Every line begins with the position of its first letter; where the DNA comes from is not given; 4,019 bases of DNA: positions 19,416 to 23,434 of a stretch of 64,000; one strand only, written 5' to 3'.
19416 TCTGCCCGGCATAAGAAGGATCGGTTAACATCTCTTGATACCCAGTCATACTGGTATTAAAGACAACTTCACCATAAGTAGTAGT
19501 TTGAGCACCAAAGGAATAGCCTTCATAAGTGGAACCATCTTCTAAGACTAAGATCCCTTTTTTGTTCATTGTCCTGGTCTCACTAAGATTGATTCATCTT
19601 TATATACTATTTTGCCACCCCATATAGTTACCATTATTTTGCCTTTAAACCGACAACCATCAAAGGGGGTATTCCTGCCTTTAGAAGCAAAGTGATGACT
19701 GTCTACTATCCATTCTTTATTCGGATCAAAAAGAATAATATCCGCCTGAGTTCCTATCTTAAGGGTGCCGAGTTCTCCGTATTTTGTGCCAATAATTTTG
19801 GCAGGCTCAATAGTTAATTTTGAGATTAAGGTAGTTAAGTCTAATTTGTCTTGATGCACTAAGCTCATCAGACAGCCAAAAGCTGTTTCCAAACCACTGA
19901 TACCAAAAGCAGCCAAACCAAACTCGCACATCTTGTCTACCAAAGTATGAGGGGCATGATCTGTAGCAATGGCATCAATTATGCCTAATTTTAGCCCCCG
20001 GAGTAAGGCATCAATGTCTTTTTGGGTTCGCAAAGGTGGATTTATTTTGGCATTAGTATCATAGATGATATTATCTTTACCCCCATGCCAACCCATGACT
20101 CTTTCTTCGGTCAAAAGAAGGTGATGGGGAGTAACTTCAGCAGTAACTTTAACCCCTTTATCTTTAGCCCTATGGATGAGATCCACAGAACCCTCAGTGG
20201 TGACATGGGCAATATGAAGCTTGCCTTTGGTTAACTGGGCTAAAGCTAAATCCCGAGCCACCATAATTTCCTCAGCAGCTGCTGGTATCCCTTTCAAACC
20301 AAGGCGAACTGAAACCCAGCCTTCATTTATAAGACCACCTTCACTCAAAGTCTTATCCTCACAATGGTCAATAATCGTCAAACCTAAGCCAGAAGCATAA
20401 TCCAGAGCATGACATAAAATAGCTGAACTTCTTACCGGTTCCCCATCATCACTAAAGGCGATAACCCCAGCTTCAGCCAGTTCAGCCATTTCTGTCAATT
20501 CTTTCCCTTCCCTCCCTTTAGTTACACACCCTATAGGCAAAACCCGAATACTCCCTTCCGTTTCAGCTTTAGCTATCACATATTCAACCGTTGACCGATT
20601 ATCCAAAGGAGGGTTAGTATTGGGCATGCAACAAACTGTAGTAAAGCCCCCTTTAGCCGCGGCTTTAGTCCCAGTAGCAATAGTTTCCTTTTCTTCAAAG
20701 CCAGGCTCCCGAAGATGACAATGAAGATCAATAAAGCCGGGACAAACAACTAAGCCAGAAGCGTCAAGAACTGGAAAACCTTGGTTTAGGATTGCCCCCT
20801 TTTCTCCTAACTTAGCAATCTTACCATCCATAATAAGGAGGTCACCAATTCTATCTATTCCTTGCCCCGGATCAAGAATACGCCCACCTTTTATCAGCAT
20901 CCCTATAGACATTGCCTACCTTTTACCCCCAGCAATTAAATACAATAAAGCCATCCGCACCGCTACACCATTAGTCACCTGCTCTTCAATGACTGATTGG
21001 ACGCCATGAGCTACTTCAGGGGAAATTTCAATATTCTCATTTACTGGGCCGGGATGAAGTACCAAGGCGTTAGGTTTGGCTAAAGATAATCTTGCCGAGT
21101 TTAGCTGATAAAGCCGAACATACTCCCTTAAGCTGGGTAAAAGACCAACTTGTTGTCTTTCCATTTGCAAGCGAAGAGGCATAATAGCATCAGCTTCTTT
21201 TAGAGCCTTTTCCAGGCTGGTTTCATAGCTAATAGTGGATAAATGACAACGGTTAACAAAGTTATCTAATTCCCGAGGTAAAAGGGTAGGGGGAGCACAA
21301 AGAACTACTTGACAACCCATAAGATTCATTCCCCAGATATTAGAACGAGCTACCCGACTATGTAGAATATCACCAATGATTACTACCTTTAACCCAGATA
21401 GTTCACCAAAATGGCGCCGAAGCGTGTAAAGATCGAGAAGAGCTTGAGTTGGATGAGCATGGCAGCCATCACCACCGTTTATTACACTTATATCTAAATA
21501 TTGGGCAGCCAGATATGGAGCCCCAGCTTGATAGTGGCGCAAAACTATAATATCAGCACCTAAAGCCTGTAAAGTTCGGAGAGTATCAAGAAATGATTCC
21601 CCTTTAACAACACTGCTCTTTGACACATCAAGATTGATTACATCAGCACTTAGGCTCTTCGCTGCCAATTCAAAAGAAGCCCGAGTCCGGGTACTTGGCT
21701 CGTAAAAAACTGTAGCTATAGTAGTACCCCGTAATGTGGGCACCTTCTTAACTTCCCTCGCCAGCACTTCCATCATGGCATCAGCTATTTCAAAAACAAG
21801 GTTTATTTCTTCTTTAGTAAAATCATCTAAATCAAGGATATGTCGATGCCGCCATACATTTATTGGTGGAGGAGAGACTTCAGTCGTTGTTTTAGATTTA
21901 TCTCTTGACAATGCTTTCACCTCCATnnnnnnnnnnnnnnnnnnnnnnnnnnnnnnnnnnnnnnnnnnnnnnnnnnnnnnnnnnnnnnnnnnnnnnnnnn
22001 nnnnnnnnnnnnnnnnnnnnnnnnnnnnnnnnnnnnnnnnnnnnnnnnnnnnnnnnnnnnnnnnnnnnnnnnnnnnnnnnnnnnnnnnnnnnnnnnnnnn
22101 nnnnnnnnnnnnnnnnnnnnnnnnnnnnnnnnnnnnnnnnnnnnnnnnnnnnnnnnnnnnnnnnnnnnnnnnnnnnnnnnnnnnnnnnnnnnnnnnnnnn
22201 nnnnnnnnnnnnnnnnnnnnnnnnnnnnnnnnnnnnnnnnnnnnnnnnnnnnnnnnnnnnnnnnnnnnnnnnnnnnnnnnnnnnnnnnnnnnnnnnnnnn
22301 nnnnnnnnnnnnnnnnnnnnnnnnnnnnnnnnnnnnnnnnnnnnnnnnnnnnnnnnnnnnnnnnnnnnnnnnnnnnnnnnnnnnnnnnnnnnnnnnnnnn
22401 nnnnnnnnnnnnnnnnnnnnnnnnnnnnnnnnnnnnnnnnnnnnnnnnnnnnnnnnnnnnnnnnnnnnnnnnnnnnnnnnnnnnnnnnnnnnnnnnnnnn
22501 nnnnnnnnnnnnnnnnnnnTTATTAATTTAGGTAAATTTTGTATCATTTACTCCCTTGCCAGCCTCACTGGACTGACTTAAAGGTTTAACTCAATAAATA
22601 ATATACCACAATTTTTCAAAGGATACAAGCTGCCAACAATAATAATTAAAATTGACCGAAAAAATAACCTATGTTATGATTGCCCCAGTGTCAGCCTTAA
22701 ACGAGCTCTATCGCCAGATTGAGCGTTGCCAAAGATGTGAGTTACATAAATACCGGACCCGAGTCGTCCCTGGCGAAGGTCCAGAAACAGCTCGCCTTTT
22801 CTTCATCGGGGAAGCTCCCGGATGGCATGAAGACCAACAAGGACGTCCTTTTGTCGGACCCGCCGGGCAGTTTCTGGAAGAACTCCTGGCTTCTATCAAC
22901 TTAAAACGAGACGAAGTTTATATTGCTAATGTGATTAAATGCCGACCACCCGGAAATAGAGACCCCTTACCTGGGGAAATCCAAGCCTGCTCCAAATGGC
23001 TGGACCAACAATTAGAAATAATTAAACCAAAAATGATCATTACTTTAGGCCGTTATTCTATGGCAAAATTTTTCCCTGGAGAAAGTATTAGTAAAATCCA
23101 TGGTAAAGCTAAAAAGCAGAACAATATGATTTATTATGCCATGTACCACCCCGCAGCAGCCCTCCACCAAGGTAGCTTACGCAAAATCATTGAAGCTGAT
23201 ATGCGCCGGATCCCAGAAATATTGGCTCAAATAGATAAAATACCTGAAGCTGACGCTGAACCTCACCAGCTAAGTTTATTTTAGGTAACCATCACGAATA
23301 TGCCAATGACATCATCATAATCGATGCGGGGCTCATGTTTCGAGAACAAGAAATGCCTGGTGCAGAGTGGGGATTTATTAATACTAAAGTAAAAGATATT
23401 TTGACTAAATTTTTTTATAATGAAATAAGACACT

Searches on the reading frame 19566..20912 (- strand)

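Call 69: search_protein_families(library=pfam, proteins=[window:19566-20912:-], max_evalue=0.00001)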
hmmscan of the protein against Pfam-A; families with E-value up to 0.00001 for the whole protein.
window:19566-20912:- (448 aa): 3 families
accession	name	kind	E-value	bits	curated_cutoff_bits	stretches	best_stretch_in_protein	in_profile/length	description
PF01979.26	Amidohydro_1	-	3e-27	96.2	25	1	55-436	1-345/345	Amidohydrolase family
PF07969.17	Amidohydro_3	-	4.7e-13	49.9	29.7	1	202-437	276-472/472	Amidohydrolase family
PF12890.13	DHOase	-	3.7e-10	40.5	21.2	1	55-240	3-140/142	Dihydro-orotase-like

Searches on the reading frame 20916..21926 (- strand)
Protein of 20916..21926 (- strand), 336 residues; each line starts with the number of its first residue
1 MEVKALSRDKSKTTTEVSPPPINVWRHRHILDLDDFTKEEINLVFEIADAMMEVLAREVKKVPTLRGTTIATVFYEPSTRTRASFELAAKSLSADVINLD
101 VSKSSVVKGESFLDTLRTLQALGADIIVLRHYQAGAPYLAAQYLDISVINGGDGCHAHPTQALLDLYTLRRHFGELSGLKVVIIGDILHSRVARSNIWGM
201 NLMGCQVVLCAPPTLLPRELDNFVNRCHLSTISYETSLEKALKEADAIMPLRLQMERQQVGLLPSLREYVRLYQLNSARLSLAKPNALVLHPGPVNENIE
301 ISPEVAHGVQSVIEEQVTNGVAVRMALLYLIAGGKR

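Call 69: search_protein_families(library=pfam, proteins=[window:20916-21926:-], max_evalue=0.00001)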
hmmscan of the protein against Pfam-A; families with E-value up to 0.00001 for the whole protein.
window:20916-21926:- (336 aa): 2 families
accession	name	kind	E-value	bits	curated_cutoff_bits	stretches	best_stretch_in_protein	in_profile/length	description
PF02729.26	OTCace_N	-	7.4e-45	153.1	29.9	1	28-170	1-147/148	Aspartate/ornithine carbamoyltransferase, carbamoyl-P binding domain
PF00185.30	OTCace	-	4.9e-27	95.3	29.4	1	178-330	2-156/157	Aspartate/ornithine carbamoyltransferase, Asp/Orn binding domain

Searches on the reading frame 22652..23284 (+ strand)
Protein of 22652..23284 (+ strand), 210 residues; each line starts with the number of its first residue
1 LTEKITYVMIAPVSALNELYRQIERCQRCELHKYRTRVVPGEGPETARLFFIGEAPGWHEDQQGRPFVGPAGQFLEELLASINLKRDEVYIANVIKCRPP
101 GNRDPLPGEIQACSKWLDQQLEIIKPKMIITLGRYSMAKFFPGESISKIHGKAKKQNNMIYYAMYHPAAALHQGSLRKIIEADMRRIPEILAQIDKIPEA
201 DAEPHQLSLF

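Call 69: search_protein_families(library=pfam, proteins=[window:22652-23284:+], max_evalue=0.00001)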
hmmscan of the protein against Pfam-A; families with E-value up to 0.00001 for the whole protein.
window:22652-23284:+ (210 aa): 1 family
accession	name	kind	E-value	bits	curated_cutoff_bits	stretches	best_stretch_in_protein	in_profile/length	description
PF03167.25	UDG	-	2.2e-37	128.7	24.3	1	40-174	1-125/141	Uracil DNA glycosylase superfamily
